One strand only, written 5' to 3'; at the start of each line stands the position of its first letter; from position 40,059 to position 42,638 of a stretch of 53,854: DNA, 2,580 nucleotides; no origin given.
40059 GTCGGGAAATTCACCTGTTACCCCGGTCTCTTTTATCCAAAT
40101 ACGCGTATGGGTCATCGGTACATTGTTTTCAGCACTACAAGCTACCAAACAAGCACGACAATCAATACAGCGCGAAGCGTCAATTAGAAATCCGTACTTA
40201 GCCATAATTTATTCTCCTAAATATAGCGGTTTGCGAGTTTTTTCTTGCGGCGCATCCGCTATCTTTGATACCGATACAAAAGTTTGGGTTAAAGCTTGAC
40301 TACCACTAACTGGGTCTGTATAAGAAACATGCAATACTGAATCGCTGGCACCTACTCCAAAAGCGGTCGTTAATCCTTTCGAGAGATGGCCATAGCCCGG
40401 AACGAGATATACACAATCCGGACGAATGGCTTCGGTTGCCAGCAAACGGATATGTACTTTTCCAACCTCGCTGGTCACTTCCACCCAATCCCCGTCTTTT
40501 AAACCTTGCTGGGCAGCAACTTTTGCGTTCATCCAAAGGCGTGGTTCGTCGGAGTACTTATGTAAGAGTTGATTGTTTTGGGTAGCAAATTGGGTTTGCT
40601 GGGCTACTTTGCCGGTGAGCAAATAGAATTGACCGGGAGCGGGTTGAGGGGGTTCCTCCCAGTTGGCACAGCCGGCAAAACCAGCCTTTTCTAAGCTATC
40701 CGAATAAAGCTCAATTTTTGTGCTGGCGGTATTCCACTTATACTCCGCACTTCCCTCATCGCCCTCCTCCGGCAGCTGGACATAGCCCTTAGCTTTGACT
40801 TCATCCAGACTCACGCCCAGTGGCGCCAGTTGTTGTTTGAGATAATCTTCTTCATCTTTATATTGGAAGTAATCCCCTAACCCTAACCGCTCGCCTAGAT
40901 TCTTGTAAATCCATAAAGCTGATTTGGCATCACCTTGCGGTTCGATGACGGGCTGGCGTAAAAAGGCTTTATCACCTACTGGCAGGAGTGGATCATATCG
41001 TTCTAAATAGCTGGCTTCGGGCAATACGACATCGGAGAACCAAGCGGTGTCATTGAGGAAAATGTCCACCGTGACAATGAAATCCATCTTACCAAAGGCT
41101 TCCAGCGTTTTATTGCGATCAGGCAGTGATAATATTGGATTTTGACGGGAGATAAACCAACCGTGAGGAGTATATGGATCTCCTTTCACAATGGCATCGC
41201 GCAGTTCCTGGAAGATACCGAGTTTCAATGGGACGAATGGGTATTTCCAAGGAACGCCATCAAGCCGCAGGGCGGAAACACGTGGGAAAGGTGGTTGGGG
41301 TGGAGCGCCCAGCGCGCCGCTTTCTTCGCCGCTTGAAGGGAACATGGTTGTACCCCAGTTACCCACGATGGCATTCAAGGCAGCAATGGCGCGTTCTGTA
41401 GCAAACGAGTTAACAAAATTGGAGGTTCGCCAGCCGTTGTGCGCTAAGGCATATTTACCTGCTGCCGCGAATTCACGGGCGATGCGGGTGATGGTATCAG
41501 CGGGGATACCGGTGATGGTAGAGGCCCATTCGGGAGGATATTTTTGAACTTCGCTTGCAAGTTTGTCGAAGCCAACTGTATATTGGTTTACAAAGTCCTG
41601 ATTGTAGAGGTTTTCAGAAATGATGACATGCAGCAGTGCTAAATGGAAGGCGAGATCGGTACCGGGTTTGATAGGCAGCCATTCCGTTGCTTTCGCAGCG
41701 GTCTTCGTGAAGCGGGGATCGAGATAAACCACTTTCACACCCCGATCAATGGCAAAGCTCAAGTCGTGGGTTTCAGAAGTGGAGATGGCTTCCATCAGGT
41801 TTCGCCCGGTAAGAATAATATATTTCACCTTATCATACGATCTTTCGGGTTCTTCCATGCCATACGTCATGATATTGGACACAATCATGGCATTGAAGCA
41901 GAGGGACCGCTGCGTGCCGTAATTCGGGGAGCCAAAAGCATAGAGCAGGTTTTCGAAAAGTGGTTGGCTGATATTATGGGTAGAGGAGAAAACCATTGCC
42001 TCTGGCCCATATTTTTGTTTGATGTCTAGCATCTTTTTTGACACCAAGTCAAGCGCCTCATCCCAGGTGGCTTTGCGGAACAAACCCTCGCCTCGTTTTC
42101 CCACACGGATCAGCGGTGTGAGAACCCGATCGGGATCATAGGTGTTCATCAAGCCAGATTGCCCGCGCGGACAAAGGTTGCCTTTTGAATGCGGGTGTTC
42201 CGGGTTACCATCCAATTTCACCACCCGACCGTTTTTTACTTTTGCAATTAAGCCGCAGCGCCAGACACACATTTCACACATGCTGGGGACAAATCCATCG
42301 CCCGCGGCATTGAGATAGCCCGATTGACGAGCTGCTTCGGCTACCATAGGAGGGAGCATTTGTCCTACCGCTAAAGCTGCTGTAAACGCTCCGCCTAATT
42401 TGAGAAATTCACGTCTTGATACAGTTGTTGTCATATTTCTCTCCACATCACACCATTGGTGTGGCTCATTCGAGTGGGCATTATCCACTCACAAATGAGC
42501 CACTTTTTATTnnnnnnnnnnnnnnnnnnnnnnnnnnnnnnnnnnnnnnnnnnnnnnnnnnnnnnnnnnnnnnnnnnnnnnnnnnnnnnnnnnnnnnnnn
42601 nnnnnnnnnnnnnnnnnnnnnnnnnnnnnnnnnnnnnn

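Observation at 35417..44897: Ten-gene minus-strand array joining a Psr/Phs-type molybdoenzyme, a Rieske/cytochrome b complex, multihaem cytochromes and split YeeE transporters behind an ArsR regulator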

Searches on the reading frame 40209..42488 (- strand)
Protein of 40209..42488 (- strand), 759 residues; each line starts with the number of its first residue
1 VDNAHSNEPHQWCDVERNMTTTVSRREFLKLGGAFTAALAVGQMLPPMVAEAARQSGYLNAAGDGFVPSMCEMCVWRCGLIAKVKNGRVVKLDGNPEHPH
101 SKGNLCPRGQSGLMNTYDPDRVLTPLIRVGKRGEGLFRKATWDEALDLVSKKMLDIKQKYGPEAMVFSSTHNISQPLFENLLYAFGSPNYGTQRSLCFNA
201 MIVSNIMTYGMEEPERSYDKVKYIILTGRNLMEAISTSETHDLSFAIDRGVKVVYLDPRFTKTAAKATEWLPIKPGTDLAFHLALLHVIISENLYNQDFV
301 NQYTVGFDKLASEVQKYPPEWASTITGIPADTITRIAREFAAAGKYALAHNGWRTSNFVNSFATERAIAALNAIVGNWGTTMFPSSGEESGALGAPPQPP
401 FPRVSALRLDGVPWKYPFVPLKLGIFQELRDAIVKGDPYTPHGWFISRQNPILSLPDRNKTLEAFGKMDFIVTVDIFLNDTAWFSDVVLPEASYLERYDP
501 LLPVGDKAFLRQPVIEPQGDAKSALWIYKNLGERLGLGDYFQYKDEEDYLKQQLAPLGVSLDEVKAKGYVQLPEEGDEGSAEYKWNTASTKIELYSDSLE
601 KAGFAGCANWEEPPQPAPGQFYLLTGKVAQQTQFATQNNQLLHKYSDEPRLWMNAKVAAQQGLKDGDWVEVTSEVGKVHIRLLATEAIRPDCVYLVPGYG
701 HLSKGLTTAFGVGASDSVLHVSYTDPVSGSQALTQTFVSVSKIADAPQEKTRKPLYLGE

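Call 3: search_protein_families(library=pfam, proteins=[window:40209-42488:-], max_evalue=0.01)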
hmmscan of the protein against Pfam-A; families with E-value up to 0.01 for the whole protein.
window:40209-42488:- (759 aa): 4 families
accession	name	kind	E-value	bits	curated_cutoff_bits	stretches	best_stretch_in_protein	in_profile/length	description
PF00384.28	Molybdopterin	-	8.5e-54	183.3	24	1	121-534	1-353/353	Molybdopterin oxidoreductase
PF01568.27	Molydop_binding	-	1e-19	71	26.8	1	621-733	1-106/110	Molydopterin dinucleotide binding domain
PF04879.21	Molybdop_Fe4S4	-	5.1e-15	55.6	22.7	1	66-117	3-54/55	Molybdopterin oxidoreductase Fe4S4 domain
PF10518.14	TAT_signal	-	0.00048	20.4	22.7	1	23-42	2-21/21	TAT (twin-arginine translocation) pathway signal sequence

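Call 4: search_protein_families(library=ncbifam, proteins=[window:40209-42488:-], max_evalue=0.001)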
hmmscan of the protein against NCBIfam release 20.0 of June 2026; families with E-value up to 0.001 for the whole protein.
window:40209-42488:- (759 aa): 28 families (the best 25 are shown)
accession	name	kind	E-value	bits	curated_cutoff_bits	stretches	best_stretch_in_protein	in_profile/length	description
NF012032.0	PRK15488.1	equivalog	1.9e-177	591.6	694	2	23-571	3-563/759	thiosulfate reductase PhsA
TIGR01591.1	Fdh-alpha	equivalog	3.7e-84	283.1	666.25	1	70-695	2-639/672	formate dehydrogenase subunit alpha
TIGR02166.1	dmsA_ynfE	subfamily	1.2e-77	261.7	777.7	3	23-310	1-305/794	DMSO/selenate family reductase complex A subunit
NF047855.1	AssmNtatRedNasC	equivalog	1.2e-57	195.7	1100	2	68-344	22-303/708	assimilatory nitrate reductase catalytic subunit NasC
TIGR03479.1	DMSO_red_II_alp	subfamily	1.7e-57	195.2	984.75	4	71-303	63-306/913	molybdopterin-dependent oxidoreductase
NF041885.1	selenate_YnfE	exception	1.7e-53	181.6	1675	1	22-389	2-409/805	selenate/tellurate reductase subunit YnfE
NF041783.2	mnquin_red_QrcB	equivalog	1.9e-52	178.4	440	2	66-378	52-359/695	menaquinone reductase molybdopterin-binding-like subunit QrcB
NF041884.1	selenate_YnfF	exception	5.1e-50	170.2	1650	1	23-381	1-394/798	selenate/tellurate reductase subunit YnfF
NF041714.1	arsenate_red_ArrA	equivalog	6.1e-47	160.3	1600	1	23-309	3-301/848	arsenate respiratory reductase molybdopterin-containing subunit ArrA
NF011566.1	PRK14990.1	exception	1.7e-46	158.6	1600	2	19-309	10-324/814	dimethylsulfoxide reductase subunit A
TIGR00509.1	bisC_fam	subfamily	4.5e-43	147.5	1017.55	2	81-379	8-338/772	molybdopterin guanine dinucleotide-containing S/N-oxide reductase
TIGR01553.1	formate-DH-alph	equivalog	1e-39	136.1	814.2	2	23-305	2-305/1009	formate dehydrogenase-N subunit alpha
NF011682.0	PRK15102.1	equivalog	1.6e-35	122.5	909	3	249-378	256-390/829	trimethylamine-N-oxide reductase TorA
NF010055.0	PRK13532.1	equivalog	2.3e-34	118.8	904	1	22-305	2-292/830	nitrate reductase catalytic subunit NapA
TIGR02164.1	torA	equivalog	9.5e-34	116.6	1465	3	250-377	253-385/824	trimethylamine-N-oxide reductase TorA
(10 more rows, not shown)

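Call 6: find_homologous_proteins(query=window:40209-42488:-, max_evalue=1e-50)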
Query window:40209-42488:- (759 aa): 4431 proteins with E <= 1e-50 among 8000 candidates; the best 120 are listed.
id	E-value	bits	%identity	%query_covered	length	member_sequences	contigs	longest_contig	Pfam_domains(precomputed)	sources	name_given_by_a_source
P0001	0.0e+0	1713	99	98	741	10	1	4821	PF00384.28,PF01568.28,PF04879.22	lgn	-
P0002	0.0e+0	1563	92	96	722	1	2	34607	PF00384.28,PF01568.28,PF04879.22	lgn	-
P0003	0.0e+0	1525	87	98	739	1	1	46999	PF00384.28,PF01568.28,PF04879.22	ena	-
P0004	0.0e+0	1415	82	95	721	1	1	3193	PF10518.15,PF00384.28,PF01568.28,PF04879.22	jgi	jgi:thiosulfate reductase / polysulfide reductase chain A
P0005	0.0e+0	1414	82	95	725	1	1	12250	PF00384.28,PF01568.28,PF04879.22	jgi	jgi:thiosulfate reductase/polysulfide reductase chain A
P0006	0.0e+0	1411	81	95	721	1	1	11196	PF00384.28,PF01568.28,PF04879.22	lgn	-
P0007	0.0e+0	1409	82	95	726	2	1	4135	PF10518.15,PF00384.28,PF01568.28,PF04879.22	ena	-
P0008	0.0e+0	1407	80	98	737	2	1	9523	PF10518.15,PF00384.28,PF01568.28,PF04879.22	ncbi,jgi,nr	ncbi:MAG: molybdopterin-dependent oxidoreductase [Anaerolineales bacterium]|jgi:thiosulfate reductas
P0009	0.0e+0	1405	81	95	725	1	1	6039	PF10518.15,PF00384.28,PF01568.28,PF04879.22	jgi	jgi:thiosulfate reductase / polysulfide reductase chain A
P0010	0.0e+0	1405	82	95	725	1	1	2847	PF00384.28,PF01568.28,PF04879.22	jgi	jgi:thiosulfate reductase/polysulfide reductase chain A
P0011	0.0e+0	1404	82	95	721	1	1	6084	PF10518.15,PF00384.28,PF01568.28,PF04879.22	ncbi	-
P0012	0.0e+0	1403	82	95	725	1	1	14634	PF10518.15,PF00384.28,PF01568.28,PF04879.22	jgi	-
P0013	0.0e+0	1402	81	95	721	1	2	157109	PF10518.15,PF00384.28,PF01568.28,PF04879.22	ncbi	-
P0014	0.0e+0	1402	80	98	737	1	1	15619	PF10518.15,PF00384.28,PF01568.28,PF04879.22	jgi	-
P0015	0.0e+0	1395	80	95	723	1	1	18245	PF10518.15,PF00384.28,PF01568.28,PF04879.22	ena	-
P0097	0.0e+0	1334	78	95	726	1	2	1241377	PF00384.28,PF01568.28,PF04879.22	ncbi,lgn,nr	ncbi:MAG: molybdopterin-dependent oxidoreductase [Chloroflexi bacterium]|nr:molybdopterin-dependent 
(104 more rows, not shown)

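Call 7: find_encoding_contigs(protein=P0013, flank=10000, max_places=2)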
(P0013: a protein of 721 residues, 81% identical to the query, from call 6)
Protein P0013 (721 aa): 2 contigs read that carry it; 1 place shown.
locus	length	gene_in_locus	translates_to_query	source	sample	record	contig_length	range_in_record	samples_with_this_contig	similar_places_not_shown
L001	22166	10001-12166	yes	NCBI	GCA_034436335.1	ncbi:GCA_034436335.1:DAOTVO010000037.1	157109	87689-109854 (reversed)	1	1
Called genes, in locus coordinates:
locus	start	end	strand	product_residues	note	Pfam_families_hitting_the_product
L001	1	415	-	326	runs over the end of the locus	PF00106:adh_short (faint), PF01073:3Beta_HSD, PF01370:Epimerase, PF02719:Polysacc_synt_2, PF04321:RmlD_sub_bind, PF07993:NAD_binding_4, PF13460:NAD_binding_10 (weak), PF16363:GDP_Man_Dehyd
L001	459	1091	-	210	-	PF03167:UDG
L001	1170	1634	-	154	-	PF13527:Acetyltransf_9 (weak), PF00583:Acetyltransf_1, PF13480:Acetyltransf_6, PF13673:Acetyltransf_10, PF13508:Acetyltransf_7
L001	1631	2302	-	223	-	PF00814:TsaD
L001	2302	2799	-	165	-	PF02367:TsaE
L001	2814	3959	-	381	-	PF06925:MGDG_synth, PF02350:Epimerase_2 (weak), PF00534:Glycos_transf_1, PF04101:Glyco_tran_28_C, PF13692:Glyco_trans_1_4 (faint)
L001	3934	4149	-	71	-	PF06107:DUF951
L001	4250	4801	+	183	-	PF00156:Pribosyltran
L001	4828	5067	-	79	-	PF01541:GIY-YIG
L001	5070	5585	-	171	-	PF01966:HD (weak)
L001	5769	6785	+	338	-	PF13439:Glyco_transf_4 (weak), PF13692:Glyco_trans_1_4, PF00534:Glycos_transf_1 (weak)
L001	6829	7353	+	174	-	PF02870:Methyltransf_1N (weak), PF01035:DNA_binding_1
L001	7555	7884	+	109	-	PF25213:HVO_A0261_N, PF02082:Rrf2 (weak), PF12802:MarR_2, PF12840:HTH_20, PF13412:HTH_24, PF01022:HTH_5, PF01047:MarR (weak), PF01978:TrmB (weak), +1 more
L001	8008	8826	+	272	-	-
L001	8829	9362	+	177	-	PF04143:Sulf_transp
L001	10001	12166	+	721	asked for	PF10518:TAT_signal (faint), PF04879:Molybdop_Fe4S4, PF00384:Molybdopterin, PF01568:Molydop_binding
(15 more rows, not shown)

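Call 8: find_encoding_contigs(protein=P0097, flank=10000, max_places=2)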
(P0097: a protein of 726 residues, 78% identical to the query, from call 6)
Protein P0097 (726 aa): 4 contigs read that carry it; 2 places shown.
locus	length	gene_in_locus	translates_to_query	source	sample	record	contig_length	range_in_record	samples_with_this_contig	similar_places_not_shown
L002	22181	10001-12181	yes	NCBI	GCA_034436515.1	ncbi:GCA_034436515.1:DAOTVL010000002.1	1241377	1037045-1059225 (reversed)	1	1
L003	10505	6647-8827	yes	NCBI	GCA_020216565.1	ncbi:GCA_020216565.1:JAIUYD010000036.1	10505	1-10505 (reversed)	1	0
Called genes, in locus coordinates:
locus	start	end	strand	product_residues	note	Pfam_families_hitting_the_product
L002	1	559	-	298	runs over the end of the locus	PF14522:Cytochrome_C7 (faint), PF14537:Cytochrom_c3_2 (faint), PF09699:Paired_CXXCH_1 (weak)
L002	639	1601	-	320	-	PF00126:HTH_1, PF03466:LysR_substrate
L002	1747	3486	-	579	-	PF00581:Rhodanese, PF24715:YxiF (faint), PF02879:PGM_PMM_II (faint), PF00581:Rhodanese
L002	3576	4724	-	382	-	PF13435:Cytochrome_C554 (faint), PF14522:Cytochrome_C7 (faint)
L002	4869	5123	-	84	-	-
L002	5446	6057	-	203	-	PF13560:HTH_31, PF01381:HTH_3, PF12844:HTH_19, PF13443:HTH_26, PF07883:Cupin_2, PF02311:AraC_binding (weak)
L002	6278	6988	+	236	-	PF12844:HTH_19, PF13443:HTH_26, PF13560:HTH_31, PF01381:HTH_3, PF07883:Cupin_2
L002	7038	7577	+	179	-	-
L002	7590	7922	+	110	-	PF02082:Rrf2 (weak), PF25213:HVO_A0261_N, PF12840:HTH_20, PF13412:HTH_24 (faint), PF01022:HTH_5, PF12802:MarR_2, PF01978:TrmB (weak), PF09339:HTH_IclR (weak)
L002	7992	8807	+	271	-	-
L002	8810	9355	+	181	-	PF04143:Sulf_transp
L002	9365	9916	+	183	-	PF20398:DUF6691 (weak), PF04143:Sulf_transp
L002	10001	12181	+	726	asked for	PF04879:Molybdop_Fe4S4, PF00384:Molybdopterin, PF01568:Molydop_binding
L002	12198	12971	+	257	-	PF12838:Fer4_7 (weak), PF13183:Fer4_8 (weak), PF13187:Fer4_9 (weak), PF13237:Fer4_10 (weak), PF13247:Fer4_11, PF12838:Fer4_7 (weak), PF00037:Fer4 (weak), PF13187:Fer4_9, +7 more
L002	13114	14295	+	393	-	PF03916:NrfD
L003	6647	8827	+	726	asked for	PF04879:Molybdop_Fe4S4, PF00384:Molybdopterin, PF01568:Molydop_binding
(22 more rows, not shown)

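Call 11: find_related_loci(query=window:40209-42434:-, collection=genome_contigs, flank=10000)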
Query window:40209-42434:- (741 aa) in genome_contigs; peptide patterns used: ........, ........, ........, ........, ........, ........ (x = any residue, [..] = any of these).
230 stretches matched a pattern; 207 encode a relative of the query (tblastn E <= 1e-3); the best 80 are kept; 80 distinct loci.
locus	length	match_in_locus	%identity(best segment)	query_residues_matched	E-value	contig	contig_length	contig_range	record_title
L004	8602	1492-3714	94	1-741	0e+0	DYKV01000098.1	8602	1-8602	MAG TPA_asm: Anaerolinea sp. isolate SulCav_AS07-7_45_67 SulCav_AS07_7_7892_length_8602_cov_34_918802, whole genome shot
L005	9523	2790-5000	80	1-741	0e+0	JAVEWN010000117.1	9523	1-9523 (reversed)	MAG: Anaerolineales bacterium isolate BF4_147 NODE_23832_length_9523_cov_5.613985_Biofilm4, whole genome shotgun sequenc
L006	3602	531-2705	80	1-724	0e+0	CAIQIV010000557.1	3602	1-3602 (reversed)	MAG: uncultured Chloroflexi bacterium isolate LaPlata_bin-0303 genome assembly, contig: bin-0303:557/865, whole genome s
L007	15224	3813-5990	80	1-724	0e+0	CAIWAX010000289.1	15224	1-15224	MAG: uncultured Anaerolineae bacterium isolate Umea3p4_bin-0630 genome assembly, contig: bin-0630:289/496, whole genome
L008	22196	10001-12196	79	1-731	0e+0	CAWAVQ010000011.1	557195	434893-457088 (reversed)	MAG: uncultured Chloroflexia bacterium isolate MFD05684.bin.2.178 genome assembly, contig: contig_21529, whole genome sh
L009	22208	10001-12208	77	1-739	0e+0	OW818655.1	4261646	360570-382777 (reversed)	metagenome genome assembly, chromosome: 1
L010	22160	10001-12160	81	1-724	0e+0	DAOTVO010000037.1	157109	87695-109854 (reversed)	MAG TPA_asm: Anaerolineales bacterium isolate H11_64 k163_185035, whole genome shotgun sequence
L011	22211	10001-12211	77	1-741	0e+0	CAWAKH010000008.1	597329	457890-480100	MAG: uncultured Chloroflexia bacterium isolate MFD02416.bin.1.374 genome assembly, contig: contig_30574, whole genome sh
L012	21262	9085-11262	77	1-724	0e+0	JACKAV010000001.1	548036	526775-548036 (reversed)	MAG: Anaerolineales bacterium isolate HK-STAS-CHLO-4 HK-STAS-CHLO-4_1, whole genome shotgun sequence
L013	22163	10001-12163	78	23-741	0e+0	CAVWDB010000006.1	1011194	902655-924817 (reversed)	MAG: uncultured Chloroflexia bacterium isolate MFD04944.bin.2.201 genome assembly, contig: contig_19707, whole genome sh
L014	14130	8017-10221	76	1-734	0e+0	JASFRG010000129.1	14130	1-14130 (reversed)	MAG: Anaerolineales bacterium isolate D1103M02metaG_Bin_1243 D1103M02metaG_FD_scaffold_1154_c1, whole genome shotgun seq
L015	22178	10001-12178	77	1-724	0e+0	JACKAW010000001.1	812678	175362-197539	MAG: Anaerolineales bacterium isolate HK-STAS-CHLO-5 HK-STAS-CHLO-5_1, whole genome shotgun sequence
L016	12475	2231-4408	77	1-724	0e+0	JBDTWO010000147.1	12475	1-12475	MAG: Chloroflexota bacterium isolate cluster3_bin.94 NODE_21510_length_12475_cov_9.790580, whole genome shotgun sequence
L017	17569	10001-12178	78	1-724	0e+0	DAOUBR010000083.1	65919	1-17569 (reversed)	MAG TPA_asm: Anaerolineales bacterium isolate H71_742 k91_166729, whole genome shotgun sequence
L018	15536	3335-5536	75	1-734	0e+0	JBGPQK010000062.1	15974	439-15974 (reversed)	MAG: Anaerolineae bacterium isolate OBJ1_062018_150_34 k141_164898_length_15974_cov_27.6740, whole genome shotgun sequen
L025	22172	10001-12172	78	1-725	0e+0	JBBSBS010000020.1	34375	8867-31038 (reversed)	MAG: Aggregatilineales bacterium isolate La6_metabat2.168 La6_metabat2.168_K_3594205_L_34375_cov_12.2979, whole genome s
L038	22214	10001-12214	76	1-739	0e+0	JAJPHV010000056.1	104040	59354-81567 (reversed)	MAG: Chloroflexota bacterium isolate Centralia_MAG_208 k107_15010938, whole genome shotgun sequence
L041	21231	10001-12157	78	5-724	0e+0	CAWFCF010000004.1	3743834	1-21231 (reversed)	MAG: uncultured Chloroflexia bacterium isolate MFD02416.bin.1.105 genome assembly, contig: contig_12136, whole genome sh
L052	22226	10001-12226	73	1-741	0e+0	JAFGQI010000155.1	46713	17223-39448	MAG: Anaerolineales bacterium isolate Zod_Metabat.740 k87_12797864, whole genome shotgun sequence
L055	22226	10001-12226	74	1-741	0e+0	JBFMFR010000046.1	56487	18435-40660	MAG: Chloroflexota bacterium isolate MAG276 MAG276_46, whole genome shotgun sequence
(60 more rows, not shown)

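Call 21: search_protein_families(library=pfam, proteins=[L025:14270-14998:-, L025:14859-15461:-, L025:15472-15882:-, L025:15879-17165:-, L025:17502-18443:+, L025:18557-19792:+, L041:5165-5779:-, L041:5789-6307:-, L041:6166-7446:-, L041:7446-7778:-], max_evalue=0.001)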
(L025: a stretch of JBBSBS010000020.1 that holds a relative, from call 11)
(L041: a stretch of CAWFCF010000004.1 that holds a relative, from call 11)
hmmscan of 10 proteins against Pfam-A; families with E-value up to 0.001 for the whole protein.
L025:14270-14998:- (242 aa): 1 family
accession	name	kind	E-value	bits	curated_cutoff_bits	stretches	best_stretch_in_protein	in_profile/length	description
PF12804.13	NTP_transf_3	-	6.4e-35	121.1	27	1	52-194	2-150/160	MobA-like NTP transferase domain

L025:14859-15461:- (200 aa): 2 families
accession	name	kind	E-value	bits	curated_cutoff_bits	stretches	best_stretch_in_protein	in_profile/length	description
PF02663.19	FmdE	-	9.1e-30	103.9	22.9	1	14-134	1-132/133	FmdE, Molybdenum formylmethanofuran dehydrogenase operon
PF01258.23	zf-dskA_traR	-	3.4e-06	27.4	24.9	1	155-184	3-32/36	Prokaryotic dksA/traR C4-type zinc finger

L025:15472-15882:- (136 aa): 1 family
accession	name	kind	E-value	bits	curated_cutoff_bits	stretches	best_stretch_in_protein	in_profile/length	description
PF00355.32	Rieske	-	1.6e-07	31.6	20.3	1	59-107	33-84/88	Rieske [2Fe-2S] domain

L025:15879-17165:- (428 aa): 4 families
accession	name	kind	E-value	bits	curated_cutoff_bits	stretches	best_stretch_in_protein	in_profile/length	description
PF14537.11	Cytochrom_c3_2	-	1.1e-12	48.7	25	2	54-116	8-66/79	Cytochrome c3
PF14522.11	Cytochrome_C7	-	9e-08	32.3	24.8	0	53-115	14-67/67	Cytochrome c7 and related cytochrome c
PF22113.1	Mtrc-MtrF_II-IV_dom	-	5.3e-06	26.5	30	0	176-328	7-165/176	Outer membrane cytochrome MtrC/MtrF-like, domains II/IV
PF09699.15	Paired_CXXCH_1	-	0.00024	21.2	20.6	0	294-328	8-38/41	Doubled CXXCH motif (Paired_CXXCH_1)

L025:17502-18443:+ (313 aa): 1 family
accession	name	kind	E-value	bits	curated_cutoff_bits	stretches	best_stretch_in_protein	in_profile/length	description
PF00581.25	Rhodanese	-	2.8e-34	118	22.2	2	76-165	5-102/102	Rhodanese-like domain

L025:18557-19792:+ (411 aa): 1 family
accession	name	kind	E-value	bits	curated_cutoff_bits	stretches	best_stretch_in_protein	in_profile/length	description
PF07884.19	VKOR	-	5.3e-25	88.6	27.5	1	271-389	6-133/134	Vitamin K epoxide reductase family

L041:5165-5779:- (204 aa): 1 family
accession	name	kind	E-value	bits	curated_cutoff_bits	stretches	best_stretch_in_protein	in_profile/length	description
PF02663.19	FmdE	-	4.5e-29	101.6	22.9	1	17-137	1-132/133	FmdE, Molybdenum formylmethanofuran dehydrogenase operon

L041:5789-6307:- (172 aa): 1 family
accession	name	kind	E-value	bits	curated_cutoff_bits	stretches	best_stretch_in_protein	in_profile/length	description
PF00355.32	Rieske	-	4.7e-08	33.3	20.3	1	82-142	19-83/88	Rieske [2Fe-2S] domain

L041:6166-7446:- (426 aa): 5 families
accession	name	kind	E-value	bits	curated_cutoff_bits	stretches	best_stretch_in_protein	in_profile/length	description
PF14537.11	Cytochrom_c3_2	-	5.6e-10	40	25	1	53-114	8-65/79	Cytochrome c3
PF14522.11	Cytochrome_C7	-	4.1e-07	30.2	24.8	0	67-116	7-51/67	Cytochrome c7 and related cytochrome c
PF22113.1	Mtrc-MtrF_II-IV_dom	-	4.6e-06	26.7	30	0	175-327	7-165/176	Outer membrane cytochrome MtrC/MtrF-like, domains II/IV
PF13435.11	Cytochrome_C554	-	8.9e-06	27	20.8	0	290-326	47-84/84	Cytochrome c554 and c-prime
PF09699.15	Paired_CXXCH_1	-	9.7e-05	22.4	20.6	0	293-328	8-39/41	Doubled CXXCH motif (Paired_CXXCH_1)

L041:7446-7778:- (110 aa): 14 families
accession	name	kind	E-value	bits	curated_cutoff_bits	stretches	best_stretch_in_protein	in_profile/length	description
PF01022.26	HTH_5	-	3.3e-17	62.5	22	1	22-66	1-45/47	Bacterial regulatory protein, arsR family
PF12840.13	HTH_20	-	4e-13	49.6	27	1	20-66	1-48/51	Helix-turn-helix domain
PF25213.1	HVO_A0261_N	-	2.5e-08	34.1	35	1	14-73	2-59/86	HVO_A0261 N-terminal domain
PF12802.13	MarR_2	-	3.7e-08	33.9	27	1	24-72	6-56/61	MarR family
PF09339.16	HTH_IclR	-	8.7e-08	32.3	22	1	28-67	8-49/52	IclR helix-turn-helix domain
PF01978.25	TrmB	-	6.1e-06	26.4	25.6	1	36-79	22-65/68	Sugar-specific transcriptional regulator TrmB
PF13412.12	HTH_24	-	7e-06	26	21.9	1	40-66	21-47/48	Winged helix-turn-helix DNA-binding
PF13545.12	HTH_Crp_2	-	5.4e-05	23.5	27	1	40-70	26-55/70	Crp-like helix-turn-helix domain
PF24270.1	HTH_Cmi2_C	-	0.00012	22.8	27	1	12-71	64-123/125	Cmi2, C-terminal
PF03965.22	Penicillinase_R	-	0.00015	22.5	22.6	1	40-88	25-74/115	Penicillinase repressor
PF01325.25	Fe_dep_repress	-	0.00036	21.1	26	1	30-71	14-57/60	Iron dependent repressor, N-terminal DNA binding domain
PF13463.12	HTH_27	-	0.00061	20.4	22.2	1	38-80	20-65/68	Winged helix DNA-binding domain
PF02082.26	Rrf2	-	0.00078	20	30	0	26-80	11-66/132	Iron-dependent Transcriptional regulator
PF08100.18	Dimerisation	-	0.0008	19.6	25.6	0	16-80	18-84/93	O-methyltransferase dimerisation domain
